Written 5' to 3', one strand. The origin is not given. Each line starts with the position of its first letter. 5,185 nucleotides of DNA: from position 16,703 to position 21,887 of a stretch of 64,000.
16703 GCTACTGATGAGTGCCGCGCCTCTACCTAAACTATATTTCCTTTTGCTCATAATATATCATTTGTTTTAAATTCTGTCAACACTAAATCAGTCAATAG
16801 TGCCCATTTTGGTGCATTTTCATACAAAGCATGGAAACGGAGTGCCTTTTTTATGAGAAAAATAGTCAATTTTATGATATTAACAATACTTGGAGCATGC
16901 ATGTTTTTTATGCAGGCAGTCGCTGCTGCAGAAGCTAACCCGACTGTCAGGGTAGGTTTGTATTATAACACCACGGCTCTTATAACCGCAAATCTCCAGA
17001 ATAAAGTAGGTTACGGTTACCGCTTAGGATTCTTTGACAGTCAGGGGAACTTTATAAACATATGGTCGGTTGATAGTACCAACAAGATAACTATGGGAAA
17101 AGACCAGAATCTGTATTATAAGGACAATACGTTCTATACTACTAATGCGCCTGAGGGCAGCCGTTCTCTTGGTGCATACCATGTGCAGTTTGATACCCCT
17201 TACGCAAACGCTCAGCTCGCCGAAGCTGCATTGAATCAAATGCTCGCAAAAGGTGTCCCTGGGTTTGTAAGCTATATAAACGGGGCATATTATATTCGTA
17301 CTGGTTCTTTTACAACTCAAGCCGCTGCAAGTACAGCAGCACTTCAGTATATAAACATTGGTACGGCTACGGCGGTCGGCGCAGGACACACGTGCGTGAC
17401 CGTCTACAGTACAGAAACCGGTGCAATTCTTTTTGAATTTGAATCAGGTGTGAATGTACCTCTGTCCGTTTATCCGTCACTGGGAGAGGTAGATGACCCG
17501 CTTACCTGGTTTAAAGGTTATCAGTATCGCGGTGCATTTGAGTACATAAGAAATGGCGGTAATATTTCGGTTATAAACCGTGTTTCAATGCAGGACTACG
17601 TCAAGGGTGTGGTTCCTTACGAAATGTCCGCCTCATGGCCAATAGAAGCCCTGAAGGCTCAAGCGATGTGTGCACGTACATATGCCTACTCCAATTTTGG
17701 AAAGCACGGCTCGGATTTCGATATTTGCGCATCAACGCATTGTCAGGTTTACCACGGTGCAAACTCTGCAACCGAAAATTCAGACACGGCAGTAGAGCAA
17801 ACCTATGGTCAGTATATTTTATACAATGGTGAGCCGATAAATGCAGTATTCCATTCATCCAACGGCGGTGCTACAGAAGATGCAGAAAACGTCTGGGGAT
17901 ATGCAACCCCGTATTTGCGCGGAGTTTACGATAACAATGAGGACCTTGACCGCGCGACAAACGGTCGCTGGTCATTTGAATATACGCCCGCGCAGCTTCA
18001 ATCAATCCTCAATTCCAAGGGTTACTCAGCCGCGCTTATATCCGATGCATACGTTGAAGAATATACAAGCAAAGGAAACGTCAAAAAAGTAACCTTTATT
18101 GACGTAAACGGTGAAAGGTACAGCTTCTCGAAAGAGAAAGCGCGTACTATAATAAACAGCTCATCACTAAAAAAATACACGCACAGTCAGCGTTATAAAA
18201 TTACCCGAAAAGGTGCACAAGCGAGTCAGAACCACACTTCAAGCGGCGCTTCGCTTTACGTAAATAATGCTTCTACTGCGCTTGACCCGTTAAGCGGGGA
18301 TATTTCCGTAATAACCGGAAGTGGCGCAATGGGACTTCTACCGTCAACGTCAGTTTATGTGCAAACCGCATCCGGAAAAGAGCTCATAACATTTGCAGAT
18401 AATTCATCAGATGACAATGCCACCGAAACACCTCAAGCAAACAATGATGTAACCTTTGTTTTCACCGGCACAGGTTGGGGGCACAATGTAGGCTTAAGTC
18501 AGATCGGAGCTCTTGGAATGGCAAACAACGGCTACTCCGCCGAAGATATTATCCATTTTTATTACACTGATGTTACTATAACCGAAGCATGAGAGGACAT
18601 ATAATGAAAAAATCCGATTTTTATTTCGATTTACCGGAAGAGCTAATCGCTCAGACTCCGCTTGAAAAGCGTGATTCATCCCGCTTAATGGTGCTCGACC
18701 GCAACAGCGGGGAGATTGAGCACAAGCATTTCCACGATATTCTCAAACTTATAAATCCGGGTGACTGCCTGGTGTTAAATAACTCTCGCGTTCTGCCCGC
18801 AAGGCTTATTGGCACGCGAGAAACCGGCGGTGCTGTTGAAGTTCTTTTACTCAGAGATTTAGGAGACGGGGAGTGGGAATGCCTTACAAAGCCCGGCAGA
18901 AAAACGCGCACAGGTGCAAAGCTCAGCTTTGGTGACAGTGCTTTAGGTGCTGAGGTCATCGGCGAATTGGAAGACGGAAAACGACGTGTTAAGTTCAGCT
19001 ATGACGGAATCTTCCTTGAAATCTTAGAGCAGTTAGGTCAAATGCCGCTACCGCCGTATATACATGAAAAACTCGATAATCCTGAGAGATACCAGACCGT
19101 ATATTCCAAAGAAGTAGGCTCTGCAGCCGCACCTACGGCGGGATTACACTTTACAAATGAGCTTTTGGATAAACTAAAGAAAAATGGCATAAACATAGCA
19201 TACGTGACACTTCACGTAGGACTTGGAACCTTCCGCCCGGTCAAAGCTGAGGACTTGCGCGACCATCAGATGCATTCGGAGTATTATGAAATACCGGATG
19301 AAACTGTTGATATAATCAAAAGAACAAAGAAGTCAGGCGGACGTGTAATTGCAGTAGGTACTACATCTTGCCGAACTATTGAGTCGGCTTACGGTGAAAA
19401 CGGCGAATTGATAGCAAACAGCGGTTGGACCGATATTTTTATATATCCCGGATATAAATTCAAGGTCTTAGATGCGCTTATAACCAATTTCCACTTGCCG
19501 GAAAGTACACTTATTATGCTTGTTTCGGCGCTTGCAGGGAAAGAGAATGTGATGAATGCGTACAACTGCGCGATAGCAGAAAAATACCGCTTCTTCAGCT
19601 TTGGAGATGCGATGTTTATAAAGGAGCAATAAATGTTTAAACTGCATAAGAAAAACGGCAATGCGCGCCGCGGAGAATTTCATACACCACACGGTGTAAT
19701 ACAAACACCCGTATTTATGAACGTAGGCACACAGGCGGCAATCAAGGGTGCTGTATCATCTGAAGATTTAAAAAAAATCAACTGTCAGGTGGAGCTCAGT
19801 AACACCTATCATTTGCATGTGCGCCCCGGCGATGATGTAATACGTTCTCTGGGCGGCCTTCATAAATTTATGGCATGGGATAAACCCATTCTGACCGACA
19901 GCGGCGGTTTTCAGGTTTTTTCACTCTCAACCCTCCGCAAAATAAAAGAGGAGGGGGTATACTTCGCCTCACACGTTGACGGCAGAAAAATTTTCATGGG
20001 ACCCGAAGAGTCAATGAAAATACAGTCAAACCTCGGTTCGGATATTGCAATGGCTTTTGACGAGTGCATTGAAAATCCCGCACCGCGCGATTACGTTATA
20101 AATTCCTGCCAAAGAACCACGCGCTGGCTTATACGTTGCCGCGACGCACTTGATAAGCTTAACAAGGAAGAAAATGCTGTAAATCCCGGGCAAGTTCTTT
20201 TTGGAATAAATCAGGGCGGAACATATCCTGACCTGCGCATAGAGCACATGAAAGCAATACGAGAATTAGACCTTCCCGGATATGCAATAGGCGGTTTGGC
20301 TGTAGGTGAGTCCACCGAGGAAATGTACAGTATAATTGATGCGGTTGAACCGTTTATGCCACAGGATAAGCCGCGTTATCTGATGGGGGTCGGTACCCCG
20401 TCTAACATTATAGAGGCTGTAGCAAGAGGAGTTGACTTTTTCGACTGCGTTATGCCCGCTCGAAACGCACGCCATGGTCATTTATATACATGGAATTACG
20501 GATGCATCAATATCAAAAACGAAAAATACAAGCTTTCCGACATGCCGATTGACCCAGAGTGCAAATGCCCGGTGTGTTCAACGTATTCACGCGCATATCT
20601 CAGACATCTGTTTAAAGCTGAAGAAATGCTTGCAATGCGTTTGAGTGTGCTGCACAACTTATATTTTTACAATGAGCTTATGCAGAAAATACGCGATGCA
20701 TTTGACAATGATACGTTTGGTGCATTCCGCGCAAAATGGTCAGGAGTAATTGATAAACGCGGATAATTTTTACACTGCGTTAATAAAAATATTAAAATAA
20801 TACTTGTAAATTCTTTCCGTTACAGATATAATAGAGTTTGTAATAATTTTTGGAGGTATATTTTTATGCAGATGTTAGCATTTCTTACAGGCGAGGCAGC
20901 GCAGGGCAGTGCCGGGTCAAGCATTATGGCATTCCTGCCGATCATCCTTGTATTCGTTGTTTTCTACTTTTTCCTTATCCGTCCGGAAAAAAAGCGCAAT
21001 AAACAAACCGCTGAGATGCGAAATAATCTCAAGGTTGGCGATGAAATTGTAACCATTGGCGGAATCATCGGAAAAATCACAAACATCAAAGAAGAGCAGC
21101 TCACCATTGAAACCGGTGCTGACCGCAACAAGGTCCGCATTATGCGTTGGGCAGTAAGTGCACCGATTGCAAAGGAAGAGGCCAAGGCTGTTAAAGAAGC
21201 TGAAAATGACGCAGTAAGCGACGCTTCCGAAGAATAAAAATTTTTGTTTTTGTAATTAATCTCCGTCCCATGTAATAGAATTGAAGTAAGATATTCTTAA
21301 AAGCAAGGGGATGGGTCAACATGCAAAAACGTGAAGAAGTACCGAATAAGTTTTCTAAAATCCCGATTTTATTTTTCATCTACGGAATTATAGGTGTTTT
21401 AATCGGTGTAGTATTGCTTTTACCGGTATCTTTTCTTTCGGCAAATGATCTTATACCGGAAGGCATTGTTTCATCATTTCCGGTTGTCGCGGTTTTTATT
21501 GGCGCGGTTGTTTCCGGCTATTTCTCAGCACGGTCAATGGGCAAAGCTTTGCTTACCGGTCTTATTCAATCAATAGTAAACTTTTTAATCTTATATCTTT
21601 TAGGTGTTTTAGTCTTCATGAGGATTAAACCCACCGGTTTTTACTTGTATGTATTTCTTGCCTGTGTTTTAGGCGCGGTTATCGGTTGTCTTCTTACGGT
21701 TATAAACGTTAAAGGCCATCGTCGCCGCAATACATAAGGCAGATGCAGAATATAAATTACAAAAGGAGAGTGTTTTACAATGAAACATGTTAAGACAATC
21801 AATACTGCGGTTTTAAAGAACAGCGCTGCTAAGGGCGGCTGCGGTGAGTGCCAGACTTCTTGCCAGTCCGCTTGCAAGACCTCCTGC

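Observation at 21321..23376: A SCIFF ranthipeptide locus whose 47-aa precursor gene is missing from the ORF track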

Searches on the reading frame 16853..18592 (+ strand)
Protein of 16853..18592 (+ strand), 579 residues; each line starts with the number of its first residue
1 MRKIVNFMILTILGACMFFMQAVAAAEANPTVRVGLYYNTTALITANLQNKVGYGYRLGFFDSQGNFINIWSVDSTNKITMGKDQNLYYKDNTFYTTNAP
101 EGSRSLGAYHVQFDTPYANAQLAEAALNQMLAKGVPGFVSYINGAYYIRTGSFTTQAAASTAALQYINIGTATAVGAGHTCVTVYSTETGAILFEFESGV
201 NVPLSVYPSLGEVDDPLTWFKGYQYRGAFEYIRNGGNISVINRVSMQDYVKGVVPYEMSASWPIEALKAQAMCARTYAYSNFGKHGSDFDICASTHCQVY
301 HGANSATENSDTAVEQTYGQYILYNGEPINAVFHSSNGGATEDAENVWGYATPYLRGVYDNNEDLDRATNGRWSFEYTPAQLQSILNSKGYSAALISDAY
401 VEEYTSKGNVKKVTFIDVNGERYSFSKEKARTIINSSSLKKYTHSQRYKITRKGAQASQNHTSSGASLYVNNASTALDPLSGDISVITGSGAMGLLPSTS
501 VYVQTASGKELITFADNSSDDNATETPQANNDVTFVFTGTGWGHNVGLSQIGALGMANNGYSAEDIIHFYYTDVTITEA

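Call 27: search_protein_families(library=pfam, proteins=[window:16853-18592:+], max_evalue=0.00001)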
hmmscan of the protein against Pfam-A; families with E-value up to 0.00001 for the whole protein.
window:16853-18592:+ (579 aa): 1 family
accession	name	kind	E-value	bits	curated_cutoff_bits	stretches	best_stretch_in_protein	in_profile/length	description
PF08486.15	SpoIID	-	3.2e-30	105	23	1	236-324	3-97/97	Stage II sporulation protein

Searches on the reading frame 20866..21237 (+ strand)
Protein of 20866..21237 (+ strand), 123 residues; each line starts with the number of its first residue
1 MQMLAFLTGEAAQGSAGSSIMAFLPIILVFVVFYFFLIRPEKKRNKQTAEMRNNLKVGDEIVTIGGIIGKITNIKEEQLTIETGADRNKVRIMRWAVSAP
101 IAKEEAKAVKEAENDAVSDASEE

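Call 3: search_protein_families(library=ncbifam, proteins=[window:20866-21237:+], max_evalue=0.01)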
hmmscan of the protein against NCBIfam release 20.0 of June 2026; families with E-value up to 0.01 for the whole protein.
window:20866-21237:+ (123 aa): 3 families
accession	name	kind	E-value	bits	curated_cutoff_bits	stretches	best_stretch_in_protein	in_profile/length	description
TIGR00739.1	yajC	equivalog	1.2e-25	89.4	44.2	1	20-99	3-81/84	preprotein translocase subunit YajC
NF005100.0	PRK06531.1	equivalog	1.3e-08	34.7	129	1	26-87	8-69/121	preprotein translocase subunit YajC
NF053673.1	bindosome_BasF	exception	0.0095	14.5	1300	1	20-80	167-221/656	bindosome assembly system membrane anchoring protein BasF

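Call 4: search_protein_families(library=pfam, proteins=[window:20866-21237:+], max_evalue=0.01)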
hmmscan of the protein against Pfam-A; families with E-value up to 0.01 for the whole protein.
window:20866-21237:+ (123 aa): 1 family
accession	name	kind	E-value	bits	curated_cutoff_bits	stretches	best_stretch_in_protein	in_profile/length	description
PF02699.20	YajC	-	1.8e-30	105.1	28.2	1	22-98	2-77/78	Preprotein translocase subunit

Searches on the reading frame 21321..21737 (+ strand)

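Call 3: search_protein_families(library=ncbifam, proteins=[window:21321-21737:+], max_evalue=0.01)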
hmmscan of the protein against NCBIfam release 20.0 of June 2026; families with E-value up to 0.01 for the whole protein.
window:21321-21737:+ (138 aa): 2 families
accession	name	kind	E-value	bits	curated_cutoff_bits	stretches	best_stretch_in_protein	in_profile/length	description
TIGR04086.1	TIGR04086_membr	hypoth_equivalog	7e-07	29.4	30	1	23-125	8-111/115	TIGR04086 family membrane protein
NF010797.0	PRK14201.1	equivalog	0.002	18.7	119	0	19-92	3-80/121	fluoride efflux transporter CrcB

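Call 4: search_protein_families(library=pfam, proteins=[window:21321-21737:+], max_evalue=0.01)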
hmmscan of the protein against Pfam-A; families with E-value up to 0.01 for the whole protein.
window:21321-21737:+ (138 aa): 2 families
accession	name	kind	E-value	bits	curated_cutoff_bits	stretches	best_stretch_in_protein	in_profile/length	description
PF12670.12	DUF3792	-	3.5e-06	27.6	31.3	1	23-124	10-113/115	Protein of unknown function (DUF3792)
PF17647.6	DUF5518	-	0.00051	20.6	27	1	25-128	3-104/116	Family of unknown function (DUF5518)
